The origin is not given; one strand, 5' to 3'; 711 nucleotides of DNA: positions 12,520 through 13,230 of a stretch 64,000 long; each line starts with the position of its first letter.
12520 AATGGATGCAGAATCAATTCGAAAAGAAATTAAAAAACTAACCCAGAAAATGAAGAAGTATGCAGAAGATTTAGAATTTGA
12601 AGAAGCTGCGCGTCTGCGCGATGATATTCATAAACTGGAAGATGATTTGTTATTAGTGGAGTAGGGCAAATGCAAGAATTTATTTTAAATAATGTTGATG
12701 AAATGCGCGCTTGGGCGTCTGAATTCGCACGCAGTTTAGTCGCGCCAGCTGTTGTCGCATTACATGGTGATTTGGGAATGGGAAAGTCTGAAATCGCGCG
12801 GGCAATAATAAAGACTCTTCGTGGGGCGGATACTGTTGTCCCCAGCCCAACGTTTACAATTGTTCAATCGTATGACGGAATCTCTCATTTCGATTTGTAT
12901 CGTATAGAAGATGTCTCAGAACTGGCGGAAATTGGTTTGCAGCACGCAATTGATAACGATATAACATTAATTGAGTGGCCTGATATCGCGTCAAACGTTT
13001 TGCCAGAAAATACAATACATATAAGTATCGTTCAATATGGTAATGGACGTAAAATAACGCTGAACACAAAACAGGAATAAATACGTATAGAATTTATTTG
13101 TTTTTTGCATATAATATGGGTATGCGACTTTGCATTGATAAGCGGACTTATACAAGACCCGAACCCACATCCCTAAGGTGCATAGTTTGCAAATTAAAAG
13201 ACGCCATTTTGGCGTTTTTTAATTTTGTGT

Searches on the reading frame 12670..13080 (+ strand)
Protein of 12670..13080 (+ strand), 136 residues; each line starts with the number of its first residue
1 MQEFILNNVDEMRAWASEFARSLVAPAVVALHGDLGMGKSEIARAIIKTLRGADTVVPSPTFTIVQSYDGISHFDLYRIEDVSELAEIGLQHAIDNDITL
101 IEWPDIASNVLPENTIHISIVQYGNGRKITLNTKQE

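Call 3: search_protein_families(library=pfam, proteins=[window:12670-13080:+], max_evalue=0.01)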
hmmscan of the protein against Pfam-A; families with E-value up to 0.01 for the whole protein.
window:12670-13080:+ (136 aa): 1 family
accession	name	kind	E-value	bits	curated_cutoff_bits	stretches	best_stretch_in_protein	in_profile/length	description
PF02367.23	TsaE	-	2.5e-32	112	26.6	1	7-127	2-126/128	Threonylcarbamoyl adenosine biosynthesis protein TsaE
